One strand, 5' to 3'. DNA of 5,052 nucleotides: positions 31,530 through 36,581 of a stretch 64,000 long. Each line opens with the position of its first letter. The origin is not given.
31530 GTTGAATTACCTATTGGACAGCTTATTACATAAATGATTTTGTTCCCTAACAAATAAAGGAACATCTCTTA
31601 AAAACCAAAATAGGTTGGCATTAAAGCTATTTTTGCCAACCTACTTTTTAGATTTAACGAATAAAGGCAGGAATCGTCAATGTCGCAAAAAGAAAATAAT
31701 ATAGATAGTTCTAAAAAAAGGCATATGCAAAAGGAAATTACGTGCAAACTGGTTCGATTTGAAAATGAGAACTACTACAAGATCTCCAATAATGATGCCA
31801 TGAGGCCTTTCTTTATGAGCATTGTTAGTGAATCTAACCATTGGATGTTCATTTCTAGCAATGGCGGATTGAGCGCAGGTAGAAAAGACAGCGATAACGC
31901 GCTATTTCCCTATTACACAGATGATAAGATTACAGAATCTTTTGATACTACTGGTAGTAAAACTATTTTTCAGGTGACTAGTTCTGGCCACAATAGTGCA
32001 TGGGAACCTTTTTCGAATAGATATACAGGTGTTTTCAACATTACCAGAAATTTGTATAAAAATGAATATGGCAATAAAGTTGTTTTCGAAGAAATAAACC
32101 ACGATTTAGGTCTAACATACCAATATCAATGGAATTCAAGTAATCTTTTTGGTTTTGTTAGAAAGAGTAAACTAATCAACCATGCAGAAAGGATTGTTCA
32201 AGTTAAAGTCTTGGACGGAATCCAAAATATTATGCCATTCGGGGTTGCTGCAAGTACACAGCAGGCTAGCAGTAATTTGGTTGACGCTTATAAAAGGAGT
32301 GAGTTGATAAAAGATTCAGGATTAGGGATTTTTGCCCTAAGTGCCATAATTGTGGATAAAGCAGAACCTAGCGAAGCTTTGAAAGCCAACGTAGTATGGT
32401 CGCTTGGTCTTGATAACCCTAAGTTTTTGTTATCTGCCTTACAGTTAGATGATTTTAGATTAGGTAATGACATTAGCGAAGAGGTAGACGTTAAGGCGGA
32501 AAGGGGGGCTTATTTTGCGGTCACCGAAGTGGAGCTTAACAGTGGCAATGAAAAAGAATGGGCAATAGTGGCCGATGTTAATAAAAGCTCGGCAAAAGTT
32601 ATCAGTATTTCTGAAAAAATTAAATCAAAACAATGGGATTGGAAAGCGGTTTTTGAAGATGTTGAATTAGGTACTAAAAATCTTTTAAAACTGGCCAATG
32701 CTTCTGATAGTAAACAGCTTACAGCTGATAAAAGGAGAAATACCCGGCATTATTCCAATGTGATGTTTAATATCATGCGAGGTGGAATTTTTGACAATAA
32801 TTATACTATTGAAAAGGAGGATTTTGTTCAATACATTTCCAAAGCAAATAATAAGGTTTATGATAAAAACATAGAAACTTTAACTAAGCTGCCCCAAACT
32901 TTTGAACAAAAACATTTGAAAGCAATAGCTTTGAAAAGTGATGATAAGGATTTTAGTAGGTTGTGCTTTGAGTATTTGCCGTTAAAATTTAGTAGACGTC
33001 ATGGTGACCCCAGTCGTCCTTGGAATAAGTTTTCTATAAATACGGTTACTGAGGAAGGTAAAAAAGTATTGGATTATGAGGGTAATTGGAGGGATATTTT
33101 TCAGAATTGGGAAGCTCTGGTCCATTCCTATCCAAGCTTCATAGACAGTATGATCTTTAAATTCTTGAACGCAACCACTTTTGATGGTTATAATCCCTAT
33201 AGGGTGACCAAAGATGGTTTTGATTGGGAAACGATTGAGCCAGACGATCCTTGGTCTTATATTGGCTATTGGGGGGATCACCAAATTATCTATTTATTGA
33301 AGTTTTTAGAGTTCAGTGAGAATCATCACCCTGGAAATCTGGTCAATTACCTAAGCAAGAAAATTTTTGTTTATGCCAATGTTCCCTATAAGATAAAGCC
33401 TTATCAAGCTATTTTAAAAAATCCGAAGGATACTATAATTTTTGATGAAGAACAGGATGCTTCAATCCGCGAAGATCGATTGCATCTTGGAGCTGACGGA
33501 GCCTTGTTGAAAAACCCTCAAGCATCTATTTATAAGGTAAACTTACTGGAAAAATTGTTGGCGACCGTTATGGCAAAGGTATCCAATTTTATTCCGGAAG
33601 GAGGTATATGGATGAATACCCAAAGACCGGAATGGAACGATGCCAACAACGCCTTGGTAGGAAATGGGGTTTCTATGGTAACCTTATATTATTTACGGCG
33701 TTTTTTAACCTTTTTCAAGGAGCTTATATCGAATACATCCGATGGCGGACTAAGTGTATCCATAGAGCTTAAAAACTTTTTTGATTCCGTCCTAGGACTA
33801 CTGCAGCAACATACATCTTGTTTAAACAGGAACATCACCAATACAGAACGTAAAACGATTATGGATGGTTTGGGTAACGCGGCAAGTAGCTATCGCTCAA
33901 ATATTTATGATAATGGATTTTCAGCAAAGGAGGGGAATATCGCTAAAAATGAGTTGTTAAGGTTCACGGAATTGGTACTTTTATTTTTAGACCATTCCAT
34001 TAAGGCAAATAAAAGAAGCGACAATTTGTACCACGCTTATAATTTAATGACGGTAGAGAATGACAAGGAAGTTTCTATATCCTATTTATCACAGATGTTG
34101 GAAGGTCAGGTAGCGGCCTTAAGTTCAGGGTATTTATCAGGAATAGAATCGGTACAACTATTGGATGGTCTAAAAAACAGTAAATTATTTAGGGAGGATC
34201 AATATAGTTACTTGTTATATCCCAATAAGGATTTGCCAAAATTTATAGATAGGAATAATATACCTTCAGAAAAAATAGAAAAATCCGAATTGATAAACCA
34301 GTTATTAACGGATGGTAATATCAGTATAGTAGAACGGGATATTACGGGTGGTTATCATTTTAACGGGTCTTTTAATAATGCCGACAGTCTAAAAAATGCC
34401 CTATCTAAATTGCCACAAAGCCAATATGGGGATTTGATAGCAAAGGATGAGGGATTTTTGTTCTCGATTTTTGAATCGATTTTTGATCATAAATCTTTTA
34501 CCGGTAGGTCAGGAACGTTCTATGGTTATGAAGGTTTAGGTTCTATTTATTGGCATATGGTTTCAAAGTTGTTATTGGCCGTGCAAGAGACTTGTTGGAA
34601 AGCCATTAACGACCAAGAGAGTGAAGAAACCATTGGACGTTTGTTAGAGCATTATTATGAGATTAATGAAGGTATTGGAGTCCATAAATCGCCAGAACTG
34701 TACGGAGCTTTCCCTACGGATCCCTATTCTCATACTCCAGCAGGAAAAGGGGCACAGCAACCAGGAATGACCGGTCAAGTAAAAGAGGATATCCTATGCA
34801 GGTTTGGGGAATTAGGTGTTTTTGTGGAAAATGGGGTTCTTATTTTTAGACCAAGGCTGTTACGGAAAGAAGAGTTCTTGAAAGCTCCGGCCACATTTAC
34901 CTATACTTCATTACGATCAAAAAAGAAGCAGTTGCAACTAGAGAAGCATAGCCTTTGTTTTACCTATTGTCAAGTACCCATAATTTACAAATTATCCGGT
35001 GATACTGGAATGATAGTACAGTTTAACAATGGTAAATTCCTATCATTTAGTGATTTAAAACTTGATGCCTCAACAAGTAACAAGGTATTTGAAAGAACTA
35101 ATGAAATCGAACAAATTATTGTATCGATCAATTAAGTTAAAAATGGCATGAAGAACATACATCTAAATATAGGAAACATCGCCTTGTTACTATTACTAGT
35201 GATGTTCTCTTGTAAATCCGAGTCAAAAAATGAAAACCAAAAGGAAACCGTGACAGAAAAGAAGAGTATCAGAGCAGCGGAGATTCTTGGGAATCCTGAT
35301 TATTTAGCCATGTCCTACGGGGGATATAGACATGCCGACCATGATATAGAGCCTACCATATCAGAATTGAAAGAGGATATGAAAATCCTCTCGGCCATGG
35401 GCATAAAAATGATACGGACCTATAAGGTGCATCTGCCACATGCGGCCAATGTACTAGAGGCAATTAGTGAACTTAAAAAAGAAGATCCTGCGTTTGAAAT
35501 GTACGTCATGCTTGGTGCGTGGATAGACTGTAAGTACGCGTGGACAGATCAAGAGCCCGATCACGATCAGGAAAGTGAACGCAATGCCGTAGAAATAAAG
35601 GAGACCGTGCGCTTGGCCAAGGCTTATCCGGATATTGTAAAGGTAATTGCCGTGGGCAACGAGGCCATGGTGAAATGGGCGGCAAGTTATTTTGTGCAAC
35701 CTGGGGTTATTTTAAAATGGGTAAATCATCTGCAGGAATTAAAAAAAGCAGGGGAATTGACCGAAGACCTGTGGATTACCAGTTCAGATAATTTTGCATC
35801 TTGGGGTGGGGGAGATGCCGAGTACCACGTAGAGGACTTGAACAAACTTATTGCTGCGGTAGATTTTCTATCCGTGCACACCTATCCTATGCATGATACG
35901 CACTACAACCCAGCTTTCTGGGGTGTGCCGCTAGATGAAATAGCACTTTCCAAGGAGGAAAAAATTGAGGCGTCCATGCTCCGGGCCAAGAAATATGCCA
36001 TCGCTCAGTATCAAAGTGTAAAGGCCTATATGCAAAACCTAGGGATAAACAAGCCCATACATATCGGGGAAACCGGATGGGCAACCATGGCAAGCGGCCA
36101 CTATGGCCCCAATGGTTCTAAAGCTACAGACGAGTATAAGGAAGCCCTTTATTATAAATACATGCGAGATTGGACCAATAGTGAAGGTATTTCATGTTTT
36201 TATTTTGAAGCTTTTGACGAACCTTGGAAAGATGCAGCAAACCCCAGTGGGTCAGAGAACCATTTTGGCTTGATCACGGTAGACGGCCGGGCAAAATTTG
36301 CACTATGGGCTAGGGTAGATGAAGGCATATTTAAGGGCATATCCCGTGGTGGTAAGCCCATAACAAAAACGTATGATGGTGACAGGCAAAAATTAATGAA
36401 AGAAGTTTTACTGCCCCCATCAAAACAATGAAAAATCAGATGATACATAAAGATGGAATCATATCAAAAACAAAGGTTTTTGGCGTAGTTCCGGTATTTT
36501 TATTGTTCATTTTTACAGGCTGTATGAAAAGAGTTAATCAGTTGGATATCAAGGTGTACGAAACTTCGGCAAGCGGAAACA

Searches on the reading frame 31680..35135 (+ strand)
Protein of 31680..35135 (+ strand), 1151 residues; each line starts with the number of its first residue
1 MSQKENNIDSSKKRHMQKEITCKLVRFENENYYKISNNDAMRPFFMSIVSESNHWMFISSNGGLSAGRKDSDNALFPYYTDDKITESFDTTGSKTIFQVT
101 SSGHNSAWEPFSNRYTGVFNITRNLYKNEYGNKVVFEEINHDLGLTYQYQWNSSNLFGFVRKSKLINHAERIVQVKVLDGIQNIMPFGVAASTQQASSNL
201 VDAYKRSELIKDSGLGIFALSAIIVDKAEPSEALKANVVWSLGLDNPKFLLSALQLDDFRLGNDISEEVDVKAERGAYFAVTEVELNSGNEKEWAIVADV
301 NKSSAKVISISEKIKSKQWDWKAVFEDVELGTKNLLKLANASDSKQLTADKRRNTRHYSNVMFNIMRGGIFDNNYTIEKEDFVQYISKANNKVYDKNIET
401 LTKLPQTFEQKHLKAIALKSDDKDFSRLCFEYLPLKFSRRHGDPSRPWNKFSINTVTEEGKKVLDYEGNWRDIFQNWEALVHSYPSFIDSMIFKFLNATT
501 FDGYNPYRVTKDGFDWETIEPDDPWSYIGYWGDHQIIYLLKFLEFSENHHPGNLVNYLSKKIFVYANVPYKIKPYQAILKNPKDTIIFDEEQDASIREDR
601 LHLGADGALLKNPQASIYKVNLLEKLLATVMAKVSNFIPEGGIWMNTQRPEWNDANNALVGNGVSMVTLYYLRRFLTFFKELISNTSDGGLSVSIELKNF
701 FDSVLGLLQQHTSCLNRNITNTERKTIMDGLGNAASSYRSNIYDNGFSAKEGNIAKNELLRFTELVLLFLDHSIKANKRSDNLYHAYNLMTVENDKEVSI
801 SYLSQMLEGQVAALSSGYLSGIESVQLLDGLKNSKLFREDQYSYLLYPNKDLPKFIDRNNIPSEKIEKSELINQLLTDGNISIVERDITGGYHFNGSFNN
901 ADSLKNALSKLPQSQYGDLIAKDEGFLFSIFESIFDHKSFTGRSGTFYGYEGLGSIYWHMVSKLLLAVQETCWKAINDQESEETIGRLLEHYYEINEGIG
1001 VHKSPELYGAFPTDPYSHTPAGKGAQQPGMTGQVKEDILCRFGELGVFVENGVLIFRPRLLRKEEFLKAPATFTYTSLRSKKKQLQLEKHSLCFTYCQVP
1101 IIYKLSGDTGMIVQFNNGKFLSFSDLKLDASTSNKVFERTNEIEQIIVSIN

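Call 4: search_protein_families(library=pfam, proteins=[window:31680-35135:+])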
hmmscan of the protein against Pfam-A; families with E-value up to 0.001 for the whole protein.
window:31680-35135:+ (1151 aa): 0 families

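Call 7: search_protein_families(library=ncbifam, proteins=[window:31680-35135:+], max_evalue=0.01)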
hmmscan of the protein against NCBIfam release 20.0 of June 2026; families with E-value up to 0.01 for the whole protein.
window:31680-35135:+ (1151 aa): 1 family
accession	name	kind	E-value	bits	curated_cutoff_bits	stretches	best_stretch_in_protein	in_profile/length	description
NF058639.1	GH149_beta_1_3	equivalog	0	1787.2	1150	1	17-1151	2-1134/1134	1,3-beta-D-glucan phosphorylase, GH149 family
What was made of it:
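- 31680..35135 (+): GH149 beta-1,3-glucan phosphorylase without a signal peptide, predicted cytoplasmic. Counterpart of FORMB_24710. NCBIfam NF058639 1787 bits against a cut-off of 1150 (call 7).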

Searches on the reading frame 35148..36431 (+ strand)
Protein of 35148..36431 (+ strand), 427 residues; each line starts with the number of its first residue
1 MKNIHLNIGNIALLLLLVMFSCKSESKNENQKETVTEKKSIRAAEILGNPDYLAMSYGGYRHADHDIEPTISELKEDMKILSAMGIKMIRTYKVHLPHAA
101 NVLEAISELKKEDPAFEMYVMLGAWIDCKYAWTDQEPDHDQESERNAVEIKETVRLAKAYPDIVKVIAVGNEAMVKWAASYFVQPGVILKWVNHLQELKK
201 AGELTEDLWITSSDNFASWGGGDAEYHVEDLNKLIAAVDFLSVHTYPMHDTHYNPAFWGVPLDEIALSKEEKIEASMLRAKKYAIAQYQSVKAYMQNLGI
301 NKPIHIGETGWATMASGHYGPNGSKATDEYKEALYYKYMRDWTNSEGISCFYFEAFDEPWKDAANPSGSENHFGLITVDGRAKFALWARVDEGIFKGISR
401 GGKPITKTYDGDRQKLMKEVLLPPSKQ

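Call 4: search_protein_families(library=pfam, proteins=[window:35148-36431:+])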
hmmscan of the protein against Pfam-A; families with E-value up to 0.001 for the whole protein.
window:35148-36431:+ (427 aa): 1 family
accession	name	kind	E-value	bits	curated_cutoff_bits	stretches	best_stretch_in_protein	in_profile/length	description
PF00332.24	Glyco_hydro_17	-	1.3e-08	35.2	28.2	1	158-386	79-304/306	Glycosyl hydrolases family 17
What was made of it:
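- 35148..36431 (+): GH17A-type endo-beta-1,3-glucanase with a lipoprotein signal, predicted periplasmic. Counterpart of FORMB_24720 (FbGH17A). Pfam GH17 (call 4).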

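Call 7: search_protein_families(library=ncbifam, proteins=[window:35148-36431:+], max_evalue=0.01)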
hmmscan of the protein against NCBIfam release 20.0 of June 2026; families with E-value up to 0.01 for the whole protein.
window:35148-36431:+ (427 aa): 0 families
